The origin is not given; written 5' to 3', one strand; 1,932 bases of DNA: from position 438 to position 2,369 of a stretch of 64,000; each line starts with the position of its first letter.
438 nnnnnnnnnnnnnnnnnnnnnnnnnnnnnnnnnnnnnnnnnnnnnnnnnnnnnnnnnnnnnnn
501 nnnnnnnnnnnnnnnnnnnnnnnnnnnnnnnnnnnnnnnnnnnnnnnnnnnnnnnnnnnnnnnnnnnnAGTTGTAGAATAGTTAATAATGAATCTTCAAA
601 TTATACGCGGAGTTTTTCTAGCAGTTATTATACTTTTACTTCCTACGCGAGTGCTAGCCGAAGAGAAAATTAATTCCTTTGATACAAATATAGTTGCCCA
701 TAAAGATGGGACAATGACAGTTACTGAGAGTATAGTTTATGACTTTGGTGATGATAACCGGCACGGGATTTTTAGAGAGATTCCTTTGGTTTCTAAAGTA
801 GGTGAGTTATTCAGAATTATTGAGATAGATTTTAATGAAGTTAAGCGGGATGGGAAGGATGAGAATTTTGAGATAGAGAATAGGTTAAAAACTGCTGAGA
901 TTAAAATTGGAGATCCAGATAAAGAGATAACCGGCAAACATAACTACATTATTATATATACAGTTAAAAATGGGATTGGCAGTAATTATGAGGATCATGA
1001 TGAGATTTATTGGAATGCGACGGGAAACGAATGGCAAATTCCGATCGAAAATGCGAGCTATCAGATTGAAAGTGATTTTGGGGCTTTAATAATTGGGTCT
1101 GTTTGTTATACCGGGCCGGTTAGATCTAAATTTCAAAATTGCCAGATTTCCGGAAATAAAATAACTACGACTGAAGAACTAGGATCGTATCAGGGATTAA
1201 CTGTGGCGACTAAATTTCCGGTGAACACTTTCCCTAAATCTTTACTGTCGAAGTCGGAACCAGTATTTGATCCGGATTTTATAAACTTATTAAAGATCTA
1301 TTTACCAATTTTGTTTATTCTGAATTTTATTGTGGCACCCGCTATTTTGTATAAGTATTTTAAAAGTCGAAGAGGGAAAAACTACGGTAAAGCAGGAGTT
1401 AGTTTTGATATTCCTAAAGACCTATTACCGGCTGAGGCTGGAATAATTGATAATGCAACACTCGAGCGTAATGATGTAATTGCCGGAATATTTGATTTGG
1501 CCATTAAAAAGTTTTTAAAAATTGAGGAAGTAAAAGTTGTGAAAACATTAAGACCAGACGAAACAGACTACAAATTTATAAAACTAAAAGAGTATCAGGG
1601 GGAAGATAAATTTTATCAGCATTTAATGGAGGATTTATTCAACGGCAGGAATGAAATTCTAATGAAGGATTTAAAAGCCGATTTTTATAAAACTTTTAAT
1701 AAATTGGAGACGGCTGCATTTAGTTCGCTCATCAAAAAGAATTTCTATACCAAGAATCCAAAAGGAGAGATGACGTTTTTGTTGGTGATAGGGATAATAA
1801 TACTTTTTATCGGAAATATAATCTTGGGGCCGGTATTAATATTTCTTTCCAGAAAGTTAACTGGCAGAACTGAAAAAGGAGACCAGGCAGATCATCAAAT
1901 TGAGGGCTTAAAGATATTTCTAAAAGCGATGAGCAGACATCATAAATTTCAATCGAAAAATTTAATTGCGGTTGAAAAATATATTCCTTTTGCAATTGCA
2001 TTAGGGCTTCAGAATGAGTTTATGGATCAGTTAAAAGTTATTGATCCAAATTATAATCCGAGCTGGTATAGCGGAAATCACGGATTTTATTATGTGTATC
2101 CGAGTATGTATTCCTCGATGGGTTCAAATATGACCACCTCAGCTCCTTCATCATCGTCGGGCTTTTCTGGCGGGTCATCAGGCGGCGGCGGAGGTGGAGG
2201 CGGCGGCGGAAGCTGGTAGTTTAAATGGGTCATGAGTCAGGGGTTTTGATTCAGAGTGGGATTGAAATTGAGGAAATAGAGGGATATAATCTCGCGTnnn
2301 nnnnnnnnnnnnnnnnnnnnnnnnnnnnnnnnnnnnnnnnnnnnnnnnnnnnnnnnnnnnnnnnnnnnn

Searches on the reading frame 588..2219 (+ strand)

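Call 64: search_protein_families(library=pfam, proteins=[window:588-2219:+], max_evalue=0.001)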
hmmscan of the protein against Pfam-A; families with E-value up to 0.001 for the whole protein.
window:588-2219:+ (543 aa): 2 families
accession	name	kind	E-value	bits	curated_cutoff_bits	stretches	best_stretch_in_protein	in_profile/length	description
PF09972.14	DUF2207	-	1.9e-28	100.2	24.4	1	27-210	1-172/172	Predicted membrane protein (DUF2207) N-terminal domain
PF20990.2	DUF2207_C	-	1e-24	88.1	33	1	272-482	5-247/247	Predicted membrane protein (DUF2207) C-terminal domain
